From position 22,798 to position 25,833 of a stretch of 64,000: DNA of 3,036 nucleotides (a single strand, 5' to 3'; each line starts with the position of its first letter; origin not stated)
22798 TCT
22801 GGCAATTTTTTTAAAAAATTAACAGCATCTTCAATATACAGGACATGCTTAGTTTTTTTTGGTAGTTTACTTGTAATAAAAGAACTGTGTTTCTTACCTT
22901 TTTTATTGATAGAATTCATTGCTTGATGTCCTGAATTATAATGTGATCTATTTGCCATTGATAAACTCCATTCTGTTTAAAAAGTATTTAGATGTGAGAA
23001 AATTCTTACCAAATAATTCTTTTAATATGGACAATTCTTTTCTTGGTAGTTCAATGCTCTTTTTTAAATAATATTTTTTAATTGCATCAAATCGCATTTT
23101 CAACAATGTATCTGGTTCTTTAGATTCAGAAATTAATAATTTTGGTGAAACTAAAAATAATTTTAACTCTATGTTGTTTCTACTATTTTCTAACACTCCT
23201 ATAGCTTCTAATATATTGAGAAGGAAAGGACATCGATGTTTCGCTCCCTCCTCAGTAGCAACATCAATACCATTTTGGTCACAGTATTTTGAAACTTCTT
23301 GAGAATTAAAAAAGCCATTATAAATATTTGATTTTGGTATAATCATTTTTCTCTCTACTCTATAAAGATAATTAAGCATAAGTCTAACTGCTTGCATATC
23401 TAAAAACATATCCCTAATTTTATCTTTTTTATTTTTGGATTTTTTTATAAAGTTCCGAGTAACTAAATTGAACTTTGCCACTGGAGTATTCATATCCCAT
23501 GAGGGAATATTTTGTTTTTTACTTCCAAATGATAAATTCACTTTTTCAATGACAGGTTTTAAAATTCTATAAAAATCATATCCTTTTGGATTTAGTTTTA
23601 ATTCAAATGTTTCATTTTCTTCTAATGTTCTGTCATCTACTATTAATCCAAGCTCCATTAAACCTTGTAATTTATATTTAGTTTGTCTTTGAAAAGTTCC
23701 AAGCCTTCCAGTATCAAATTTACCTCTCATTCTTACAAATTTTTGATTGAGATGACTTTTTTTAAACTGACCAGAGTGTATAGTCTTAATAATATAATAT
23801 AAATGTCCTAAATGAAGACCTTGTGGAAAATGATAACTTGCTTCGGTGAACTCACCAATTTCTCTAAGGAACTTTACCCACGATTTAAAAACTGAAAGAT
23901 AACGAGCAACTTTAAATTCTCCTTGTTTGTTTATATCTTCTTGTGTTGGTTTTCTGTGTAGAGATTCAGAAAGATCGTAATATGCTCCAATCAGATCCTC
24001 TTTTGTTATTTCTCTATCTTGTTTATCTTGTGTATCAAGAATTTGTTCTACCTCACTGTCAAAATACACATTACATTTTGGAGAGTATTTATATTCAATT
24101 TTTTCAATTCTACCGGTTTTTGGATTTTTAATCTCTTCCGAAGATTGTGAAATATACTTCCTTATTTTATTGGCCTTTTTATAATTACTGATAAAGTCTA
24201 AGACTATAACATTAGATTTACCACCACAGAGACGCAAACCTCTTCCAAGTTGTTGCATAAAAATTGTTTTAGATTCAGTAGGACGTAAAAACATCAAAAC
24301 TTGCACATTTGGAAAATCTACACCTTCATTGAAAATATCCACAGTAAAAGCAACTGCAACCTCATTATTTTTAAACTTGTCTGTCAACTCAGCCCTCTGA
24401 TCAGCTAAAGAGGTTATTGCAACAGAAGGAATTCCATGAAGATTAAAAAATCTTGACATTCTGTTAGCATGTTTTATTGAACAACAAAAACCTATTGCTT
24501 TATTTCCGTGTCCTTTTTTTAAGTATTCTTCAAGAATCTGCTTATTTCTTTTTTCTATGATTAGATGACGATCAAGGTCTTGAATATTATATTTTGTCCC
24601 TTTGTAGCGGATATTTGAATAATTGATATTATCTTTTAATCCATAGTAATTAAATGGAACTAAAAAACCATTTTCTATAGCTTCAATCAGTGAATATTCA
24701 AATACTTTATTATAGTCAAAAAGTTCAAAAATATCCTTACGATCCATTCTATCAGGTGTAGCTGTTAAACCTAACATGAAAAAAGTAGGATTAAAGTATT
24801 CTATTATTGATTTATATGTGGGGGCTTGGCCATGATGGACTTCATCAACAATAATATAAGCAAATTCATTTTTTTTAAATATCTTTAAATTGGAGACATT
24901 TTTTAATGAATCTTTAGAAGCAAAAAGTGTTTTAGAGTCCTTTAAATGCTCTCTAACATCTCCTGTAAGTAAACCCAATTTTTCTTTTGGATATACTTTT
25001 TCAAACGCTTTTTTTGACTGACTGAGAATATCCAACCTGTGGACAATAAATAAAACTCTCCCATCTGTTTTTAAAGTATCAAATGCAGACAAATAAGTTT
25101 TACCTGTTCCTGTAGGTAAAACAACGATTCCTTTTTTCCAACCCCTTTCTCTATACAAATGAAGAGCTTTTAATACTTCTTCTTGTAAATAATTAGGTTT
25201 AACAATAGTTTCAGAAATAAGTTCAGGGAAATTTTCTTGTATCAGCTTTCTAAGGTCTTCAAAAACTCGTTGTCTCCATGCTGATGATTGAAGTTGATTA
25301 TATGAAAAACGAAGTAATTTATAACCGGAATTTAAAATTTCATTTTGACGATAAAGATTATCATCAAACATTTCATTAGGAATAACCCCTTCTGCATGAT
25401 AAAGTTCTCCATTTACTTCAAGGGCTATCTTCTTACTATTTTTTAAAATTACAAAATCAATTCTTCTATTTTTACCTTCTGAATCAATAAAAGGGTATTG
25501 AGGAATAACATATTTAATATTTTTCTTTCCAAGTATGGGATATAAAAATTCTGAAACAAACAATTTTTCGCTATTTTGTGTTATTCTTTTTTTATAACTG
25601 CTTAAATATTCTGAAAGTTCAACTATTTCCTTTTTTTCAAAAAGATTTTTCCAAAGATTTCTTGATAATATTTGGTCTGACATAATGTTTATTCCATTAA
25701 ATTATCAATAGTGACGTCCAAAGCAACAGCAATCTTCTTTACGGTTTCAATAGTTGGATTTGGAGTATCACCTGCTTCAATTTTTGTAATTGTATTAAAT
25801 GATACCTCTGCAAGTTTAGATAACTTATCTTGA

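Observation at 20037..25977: Four-gene operon (XRE HTH, nuclease-SF2 helicase, short methyltransferase, OLD nuclease): candidate composite defence module that matches no named system I know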

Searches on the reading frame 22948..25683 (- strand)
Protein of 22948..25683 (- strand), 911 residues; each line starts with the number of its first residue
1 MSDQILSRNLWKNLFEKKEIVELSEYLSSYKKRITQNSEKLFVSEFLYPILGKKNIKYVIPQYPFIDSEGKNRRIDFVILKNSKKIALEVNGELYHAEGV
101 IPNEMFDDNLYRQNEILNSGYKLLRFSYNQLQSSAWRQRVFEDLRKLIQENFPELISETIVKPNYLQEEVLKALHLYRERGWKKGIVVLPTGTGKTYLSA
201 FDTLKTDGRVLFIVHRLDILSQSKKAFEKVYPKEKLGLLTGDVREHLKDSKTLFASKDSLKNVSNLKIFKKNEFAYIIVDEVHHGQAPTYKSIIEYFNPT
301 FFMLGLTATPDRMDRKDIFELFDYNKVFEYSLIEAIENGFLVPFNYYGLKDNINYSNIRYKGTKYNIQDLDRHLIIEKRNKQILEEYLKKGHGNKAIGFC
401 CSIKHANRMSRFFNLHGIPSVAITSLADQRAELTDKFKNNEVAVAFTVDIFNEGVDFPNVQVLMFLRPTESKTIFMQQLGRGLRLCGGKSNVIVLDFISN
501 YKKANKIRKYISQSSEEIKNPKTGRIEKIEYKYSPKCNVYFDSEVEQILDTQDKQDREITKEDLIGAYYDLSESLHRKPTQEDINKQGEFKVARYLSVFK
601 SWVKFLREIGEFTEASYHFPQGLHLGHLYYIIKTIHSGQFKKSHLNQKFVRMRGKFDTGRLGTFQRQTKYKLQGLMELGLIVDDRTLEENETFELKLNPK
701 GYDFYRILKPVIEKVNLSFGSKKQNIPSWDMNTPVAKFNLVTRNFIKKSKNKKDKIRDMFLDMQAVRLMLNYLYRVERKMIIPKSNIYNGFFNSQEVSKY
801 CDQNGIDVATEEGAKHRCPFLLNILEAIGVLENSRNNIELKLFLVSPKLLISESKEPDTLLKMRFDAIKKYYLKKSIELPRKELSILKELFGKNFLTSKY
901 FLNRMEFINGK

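Call 4: search_protein_families(library=pfam, proteins=[window:22948-25683:-], max_evalue=0.01)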
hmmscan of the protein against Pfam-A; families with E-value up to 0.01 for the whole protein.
window:22948-25683:- (911 aa): 6 families
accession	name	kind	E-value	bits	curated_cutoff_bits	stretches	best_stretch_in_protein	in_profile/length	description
PF04851.21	ResIII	-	4.6e-34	118.1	22.5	1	161-312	2-164/164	Type III restriction enzyme, res subunit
PF00271.37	Helicase_C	-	8e-13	49.1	23.5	1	382-485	4-109/110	Helicase conserved C-terminal domain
PF18766.7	SWI2_SNF2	-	1.9e-12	47.8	26.7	1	175-355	11-199/221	SWI2/SNF2 ATPase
PF18780.6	HNH_repeat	-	1.3e-08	35.5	26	1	559-610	1-52/54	Homing endonuclease associated repeat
PF00270.35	DEAD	-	1.9e-08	34.7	26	1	167-311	4-161/167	DEAD/DEAH box helicase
PF13307.12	Helicase_C_2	-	0.00096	19.7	25.3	0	388-459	5-82/170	Helicase C-terminal domain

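Call 5: search_protein_families(library=padloc, proteins=[window:22948-25683:-], max_evalue=0.01)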
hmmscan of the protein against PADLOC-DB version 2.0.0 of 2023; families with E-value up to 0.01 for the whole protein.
window:22948-25683:- (911 aa): 16 families
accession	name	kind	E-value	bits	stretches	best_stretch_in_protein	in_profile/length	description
PDLC03658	mREase_IV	-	1.4e-70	236.1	1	161-516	221-576/953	Type IV methyl-directed restriction enzyme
PDLC03659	mREase_IV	-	1.2e-61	206.8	1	157-540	213-608/945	Type IV methyl-directed restriction enzyme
PDLC02707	PbeA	-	9.3e-28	95.2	1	173-503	260-635/672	PbeA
PDLC03047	REase_I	-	4.1e-22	75.8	2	168-361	349-545/1107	Type I restriction enzyme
PDLC02704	PbeA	-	1.7e-21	74.4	2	270-348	380-459/682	PbeA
PDLC02706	PbeA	-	2e-14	51.1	2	424-500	598-674/722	PbeA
PDLC02703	PbeA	-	2.7e-12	44.1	1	249-352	340-449/626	PbeA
PDLC02705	PbeA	-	3.2e-11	40.1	2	375-500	507-635/691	PbeA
PDLC03928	PsyrT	-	8.6e-08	28.9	1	383-516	232-361/689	-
PDLC01439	typeIV_DinG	-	1.2e-07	28.8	1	381-459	395-471/575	CAS-IV-A; associated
PDLC02861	DpdF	-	1.7e-07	28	1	375-513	220-357/611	DpdF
PDLC03042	REase_I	-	5.9e-07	25.2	1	364-500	692-847/1170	Type I restriction enzyme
PDLC02864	DpdF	-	1.3e-05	22.3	1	251-505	114-346/610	DpdF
PDLC01323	Cas3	-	7.8e-05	20.6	1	220-481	67-292/294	CAS-I-D; effector_G3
PDLC02870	DpdF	-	0.00045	16.8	1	394-484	227-319/534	DpdF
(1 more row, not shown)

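Call 6: search_protein_families(library=ncbifam, proteins=[window:22948-25683:-], max_evalue=0.01)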
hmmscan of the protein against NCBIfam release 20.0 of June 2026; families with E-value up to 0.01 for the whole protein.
window:22948-25683:- (911 aa): 14 families
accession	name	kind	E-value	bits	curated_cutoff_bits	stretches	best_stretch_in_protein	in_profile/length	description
NF053632.1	heli_RadD_YejH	equivalog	2e-37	128.7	720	1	164-500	5-357/573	DNA repair helicase RadD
NF046051.1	restrict_EcoAI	equivalog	3.2e-36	125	550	1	145-530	142-560/768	EcoAI/FtnUII family type I restriction enzme subunit R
NF008521.0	PRK11448.1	equivalog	4.6e-19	68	729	1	363-506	665-823/1123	type I restriction-modification system endonuclease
TIGR04095.1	dnd_restrict_1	equivalog_domain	1.9e-18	66.7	600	2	263-349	125-210/451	DNA phosphorothioation system restriction enzyme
NF010337.0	PRK13766.1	equivalog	1.6e-14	53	610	2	155-320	4-182/781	Hef nuclease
NF045503.1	repair_heli_XPB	equivalog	1.9e-13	49.8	610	1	167-486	188-509/548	DNA repair helicase XPB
TIGR01389.1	recQ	equivalog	3.3e-08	32.4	640.2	1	374-523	205-354/591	DNA helicase RecQ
TIGR00614.1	recQ_fam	subfamily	4.2e-06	25.8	219.8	1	265-529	118-361/470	RecQ family ATP-dependent DNA helicase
NF008394.0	PRK11192.1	equivalog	5.9e-06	25.4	507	1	380-514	234-369/441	ATP-dependent RNA helicase SrmB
NF008279.0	PRK11057.1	equivalog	1.2e-05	23.9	1015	1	373-484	215-329/608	ATP-dependent DNA helicase RecQ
NF008744.0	PRK11776.1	equivalog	0.00056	18.6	524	1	377-524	226-374/460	ATP-dependent RNA helicase DbpA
NF007882.0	PRK10590.1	equivalog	0.0016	17.5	743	1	372-483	224-337/456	ATP-dependent RNA helicase RhlE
NF053710.1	RNA_heli_RhlE2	exception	0.0023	16.4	925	1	383-460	239-318/635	RNA helicase RhlE2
NF003673.1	PRK05298.1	equivalog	0.0054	15.1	743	0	399-491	449-548/653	excinuclease ABC subunit UvrB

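Call 14: find_homologous_proteins(query=window:22948-25683:-, max_evalue=1e-10)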
Query window:22948-25683:- (911 aa): 7997 proteins with E <= 1e-10 among 8000 candidates; the best 120 are listed.
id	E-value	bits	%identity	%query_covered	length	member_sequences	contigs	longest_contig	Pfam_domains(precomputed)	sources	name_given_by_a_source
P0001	0.0e+0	2045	100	100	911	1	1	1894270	PF00270.36,PF18780.7,PF18766.8,PF00271.38,PF04851.22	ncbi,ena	-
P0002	0.0e+0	1905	92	100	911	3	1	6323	PF00270.36,PF18780.7,PF18766.8,PF00271.38,PF04851.22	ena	-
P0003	0.0e+0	1874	90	100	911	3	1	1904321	PF00270.36,PF18780.7,PF18766.8,PF00271.38,PF04851.22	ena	-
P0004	0.0e+0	1666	79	100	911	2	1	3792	PF00270.36,PF18780.7,PF18766.8,PF00271.38,PF04851.22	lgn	-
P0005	0.0e+0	1661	80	99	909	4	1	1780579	PF00270.36,PF18780.7,PF18766.8,PF00271.38,PF04851.22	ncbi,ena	-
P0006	0.0e+0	1636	77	100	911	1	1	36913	PF00270.36,PF18780.7,PF18766.8,PF00271.38,PF04851.22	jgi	jgi:superfamily II DNA or RNA helicase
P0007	0.0e+0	1631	78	100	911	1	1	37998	PF00270.36,PF18780.7,PF18766.8,PF00271.38,PF04851.22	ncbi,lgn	-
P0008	0.0e+0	1629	79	100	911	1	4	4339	PF00270.36,PF18780.7,PF18766.8,PF00271.38,PF04851.22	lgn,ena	-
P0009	0.0e+0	1612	77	100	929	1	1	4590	PF00270.36,PF18780.7,PF18766.8,PF00271.38,PF04851.22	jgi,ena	-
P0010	0.0e+0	1599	76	99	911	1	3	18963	PF00270.36,PF18780.7,PF18766.8,PF00271.38,PF04851.22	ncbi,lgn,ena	-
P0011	0.0e+0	1555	74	100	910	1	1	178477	PF00270.36,PF18780.7,PF18766.8,PF00271.38,PF04851.22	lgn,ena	-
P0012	0.0e+0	1489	71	100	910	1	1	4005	PF00270.36,PF18780.7,PF18766.8,PF00271.38,PF04851.22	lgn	-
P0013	0.0e+0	1480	71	100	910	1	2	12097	PF00270.36,PF18780.7,PF18766.8,PF00271.38,PF04851.22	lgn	-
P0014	0.0e+0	1342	64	100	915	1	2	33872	PF00270.36,PF18780.7,PF18766.8,PF00271.38,PF04851.22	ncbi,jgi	-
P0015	0.0e+0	1340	65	98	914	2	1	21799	PF00270.36,PF18780.7,PF13307.13,PF18766.8,PF00271.38,PF04851.22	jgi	-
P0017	0.0e+0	1328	64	99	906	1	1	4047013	PF18780.7,PF18766.8,PF00271.38,PF04851.22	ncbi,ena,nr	ncbi:MAG: DEAD/DEAH box helicase family protein [Cyclobacteriaceae bacterium]|nr:MAG: DEAD/DEAH box 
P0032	0.0e+0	1296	64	99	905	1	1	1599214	PF00270.36,PF18780.7,PF18766.8,PF00271.38,PF04851.22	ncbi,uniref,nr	ncbi:hypothetical protein C7T94_11345 [Pedobacter yulinensis]|uniref:Restriction endonuclease subuni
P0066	0.0e+0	1257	62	99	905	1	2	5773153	PF00270.36,PF18780.7,PF18766.8,PF00271.38,PF04851.22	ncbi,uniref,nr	ncbi:hypothetical protein GCM10027566_37540 [Arachidicoccus ginsenosidivorans]|uniref:DEAD/DEAH box 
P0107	0.0e+0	1198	60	98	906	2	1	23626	PF00270.36,PF18780.7,PF18766.8,PF00271.38,PF04851.22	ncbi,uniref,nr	ncbi:MAG: DEAD/DEAH box helicase family protein [Gomphosphaeria aponina SAG 52.96 = DSM 107014]|unir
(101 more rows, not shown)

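Call 16: search_solved_structures(query=window:22948-25683:-, max_evalue=0.01)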
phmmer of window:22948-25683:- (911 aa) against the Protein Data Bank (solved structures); distinct sequences matched with E-value up to 0.01: 24.
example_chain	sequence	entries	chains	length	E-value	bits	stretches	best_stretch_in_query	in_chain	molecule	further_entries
7clg_A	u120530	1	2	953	2e-67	231.1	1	156-606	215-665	Putative helicase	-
6jde_B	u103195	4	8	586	4e-25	91.2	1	165-500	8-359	Putative DNA repair helicase RadD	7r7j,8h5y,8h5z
5tnu_A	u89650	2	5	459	4.1e-21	77.9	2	98-370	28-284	DNA-dependent ATPase XPBII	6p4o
6p4f_A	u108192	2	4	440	6.2e-21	77.3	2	98-370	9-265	DNA-dependent ATPase XPBII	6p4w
6p66_A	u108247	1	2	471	3.4e-19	71.5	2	143-329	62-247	DNA repair protein RAD25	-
2fwr_A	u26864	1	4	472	3.4e-19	71.5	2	143-329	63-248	DNA repair protein RAD25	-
3h1t_A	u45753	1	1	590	3.9e-18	68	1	163-486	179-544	Type I site-specific restriction-modification system, R (Restriction) subunit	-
2fz4_A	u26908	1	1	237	3.7e-10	41.6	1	110-315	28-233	DNA repair protein RAD25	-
1wp9_A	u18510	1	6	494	6e-07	31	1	183-318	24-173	ATP-dependent RNA helicase, putative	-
2fzl_A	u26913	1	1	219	1.9e-06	29.3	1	373-499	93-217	DNA repair protein RAD25, XPB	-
4q47_A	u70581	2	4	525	7.3e-05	24.1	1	382-528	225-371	DNA helicase RecQ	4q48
2hjv_A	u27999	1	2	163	0.00018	22.9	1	377-504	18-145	ATP-dependent RNA helicase dbpA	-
5sup_A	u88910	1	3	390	0.00028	22.2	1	374-503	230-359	ATP-dependent RNA helicase SUB2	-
7apx_F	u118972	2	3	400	0.0003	22.1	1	374-503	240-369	ATP-dependent RNA helicase SUB2 | EM14S01-3B_G0007820.mRNA.1.CDS.1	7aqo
2oca_A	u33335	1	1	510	0.00037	21.8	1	185-512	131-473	ATP-dependent DNA helicase uvsW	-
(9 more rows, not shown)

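Call 18: find_related_loci(query=window:22948-25683:-, collection=genome_contigs, flank=8000)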
Query window:22948-25683:- (911 aa) in genome_contigs; peptide patterns used: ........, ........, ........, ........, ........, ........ (x = any residue, [..] = any of these).
129 stretches matched a pattern; 26 encode a relative of the query (tblastn E <= 1e-3); 24 distinct loci.
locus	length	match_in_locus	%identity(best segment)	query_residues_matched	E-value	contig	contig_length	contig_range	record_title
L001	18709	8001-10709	80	8-910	0e+0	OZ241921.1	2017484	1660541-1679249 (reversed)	MAG: Bdellovibrionales bacterium isolate 862dbce8-506b-4fb4-becf-eb92c4bae3be genome assembly, chromosome: 1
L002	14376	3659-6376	64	1-909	0e+0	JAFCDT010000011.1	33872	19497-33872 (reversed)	Candidatus Woesearchaeota archaeon isolate Meg22_1012_Bin_105 Meg22_1012_Bin_105_scaffold_7153, whole genome shotgun seq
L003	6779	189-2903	63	1-909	0e+0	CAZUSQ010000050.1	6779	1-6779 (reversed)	MAG TPA_asm: uncultured Methanosarcinales archaeon isolate SRP269290_co1_892 genome assembly, contig: NODE_19628_length_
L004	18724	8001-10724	62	3-911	0e+0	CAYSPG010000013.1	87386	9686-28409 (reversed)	MAG TPA_asm: uncultured Flavobacteriaceae bacterium isolate SRP173033_co1_339 genome assembly, contig: NODE_347_length_8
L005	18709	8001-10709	80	8-910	0e+0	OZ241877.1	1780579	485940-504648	MAG: Bdellovibrionales bacterium isolate b9654245-780c-40d9-9544-15e4b778e9f8 genome assembly, chromosome: 1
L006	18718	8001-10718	63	1-909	0e+0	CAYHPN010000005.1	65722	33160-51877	MAG TPA_asm: Candidatus Woesearchaeota archaeon isolate ERP119705_co14_220 genome assembly, contig: NODE_207_length_6572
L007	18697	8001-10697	63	11-908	0e+0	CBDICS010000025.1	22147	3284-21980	MAG: Saprospiraceae bacterium isolate a23b7677-c5c3-4575-ba98-54ad289a6580 genome assembly, contig: contig_25, whole gen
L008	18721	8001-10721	62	1-908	0e+0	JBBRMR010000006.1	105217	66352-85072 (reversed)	MAG: Cytophagales bacterium isolate La1_metabat2.062 LA1C_B2.062_k141_1625925L_105217_cov_21.4745, whole genome shotgun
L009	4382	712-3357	63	21-908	0e+0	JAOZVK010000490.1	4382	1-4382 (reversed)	MAG: Bacteroidales bacterium isolate GMC9.metabat2.98 GMC9_13230_length_4382_cov_24.206610, whole genome shotgun sequenc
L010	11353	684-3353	60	11-902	0e+0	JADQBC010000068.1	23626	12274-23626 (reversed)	MAG: Gomphosphaeria aponina SAG 52.96 = DSM 107014 isolate JP213 k141_30132, whole genome shotgun sequence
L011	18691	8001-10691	59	2-902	0e+0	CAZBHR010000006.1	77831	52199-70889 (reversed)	MAG TPA_asm: uncultured Spirochaetia bacterium isolate SRP324684_co1_49 genome assembly, contig: NODE_71_length_77831_co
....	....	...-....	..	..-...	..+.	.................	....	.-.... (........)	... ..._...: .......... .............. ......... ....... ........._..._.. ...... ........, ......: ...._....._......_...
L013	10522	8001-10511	61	13-850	0e+0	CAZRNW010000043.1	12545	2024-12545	MAG TPA_asm: uncultured Flavobacteriaceae bacterium isolate SRP237561_co1_235 genome assembly, contig: NODE_9297_length_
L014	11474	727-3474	56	11-902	0e+0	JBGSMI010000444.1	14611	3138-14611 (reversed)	MAG: Ferruginibacter sp. isolate JTS-AC227 k141_1143988, whole genome shotgun sequence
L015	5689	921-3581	52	20-908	0e+0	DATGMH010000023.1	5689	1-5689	MAG TPA_asm: Bryobacteraceae bacterium isolate SMAG_U9907 k141_284986, whole genome shotgun sequence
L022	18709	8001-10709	79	8-910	0e+0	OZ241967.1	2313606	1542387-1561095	MAG: Bdellovibrionales bacterium isolate 18183e43-9e19-4b4c-84d8-5252462bff35 genome assembly, chromosome: 1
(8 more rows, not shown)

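Call 21: search_protein_families(library=pfam, proteins=[L001:11673-13535:+, L001:13552-14637:+, L005:11639-12289:+, L022:12031-12735:+, L007:5619-7526:+, L007:10990-11826:+, L008:5576-7543:+, L008:7711-7926:+, L008:11423-12001:+, L005:7754-7978:+], max_evalue=0.001)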
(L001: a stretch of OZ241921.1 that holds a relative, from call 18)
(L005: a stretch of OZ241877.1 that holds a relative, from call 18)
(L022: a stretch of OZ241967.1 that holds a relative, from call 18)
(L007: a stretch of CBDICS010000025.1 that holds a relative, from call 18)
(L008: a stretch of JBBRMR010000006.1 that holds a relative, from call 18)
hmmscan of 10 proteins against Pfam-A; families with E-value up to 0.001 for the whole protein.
L001:11673-13535:+ (620 aa): 1 family
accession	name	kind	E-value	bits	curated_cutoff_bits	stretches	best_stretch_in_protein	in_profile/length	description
PF02171.23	Piwi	-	7.2e-17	62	28.9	1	322-604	3-300/302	Piwi domain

L001:13552-14637:+ (361 aa): 1 family
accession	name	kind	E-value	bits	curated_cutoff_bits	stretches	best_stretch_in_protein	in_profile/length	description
PF13289.12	SIR2_2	-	5.6e-13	49.6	24.5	1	154-301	3-131/141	SIR2-like domain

L005:11639-12289:+ (216 aa): 0 families

L022:12031-12735:+ (234 aa): 0 families

L007:5619-7526:+ (635 aa): 5 families
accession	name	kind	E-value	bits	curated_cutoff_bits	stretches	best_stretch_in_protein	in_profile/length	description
PF18962.6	Por_Secre_tail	-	5.1e-16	59.2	27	1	555-624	1-69/75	Secretion system C-terminal sorting domain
PF00560.39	LRR_1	-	4.1e-13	47.2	20.6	0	93-115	1-23/23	Leucine Rich Repeat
PF23598.1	LRR_14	-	1.3e-09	37.7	40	1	82-188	60-167/353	Leucine-rich repeat region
PF13855.12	LRR_8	-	7.3e-06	26.1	27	0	73-128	6-61/61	Leucine rich repeat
PF12799.13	LRR_4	-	3.2e-05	24.5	27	0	93-130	2-38/44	Leucine Rich repeats (2 copies)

L007:10990-11826:+ (278 aa): 1 family
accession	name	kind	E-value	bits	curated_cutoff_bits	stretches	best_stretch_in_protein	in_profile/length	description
PF02963.22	EcoRI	-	5.9e-148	491.3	22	1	17-273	1-257/257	Restriction endonuclease EcoRI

L008:5576-7543:+ (655 aa): 4 families
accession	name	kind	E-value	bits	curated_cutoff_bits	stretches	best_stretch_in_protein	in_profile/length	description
PF00012.26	HSP70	-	4.5e-257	854.5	20.6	1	24-619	1-598/599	Hsp70 protein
PF06723.19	MreB_Mbl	-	7.5e-19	68.2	27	1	137-392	75-316/327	MreB/Mbl protein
PF14450.12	FtsA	-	0.00012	22.9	31.8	0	212-381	2-111/127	Cell division protein FtsA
PF08841.16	DDR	-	0.00019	21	24.6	0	79-231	8-156/328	Diol dehydratase reactivase ATPase-like domain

L008:7711-7926:+ (71 aa): 1 family
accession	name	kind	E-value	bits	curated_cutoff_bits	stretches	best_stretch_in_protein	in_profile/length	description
PF13651.11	EcoRI_methylase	-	4.4e-23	82.6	26.4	1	11-69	2-60/345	Adenine-specific methyltransferase EcoRI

L008:11423-12001:+ (192 aa): 1 family
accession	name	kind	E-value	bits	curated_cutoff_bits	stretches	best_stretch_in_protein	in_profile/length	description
PF02963.22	EcoRI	-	1.7e-91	306.3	22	1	1-189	61-251/257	Restriction endonuclease EcoRI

L005:7754-7978:+ (74 aa): 0 families
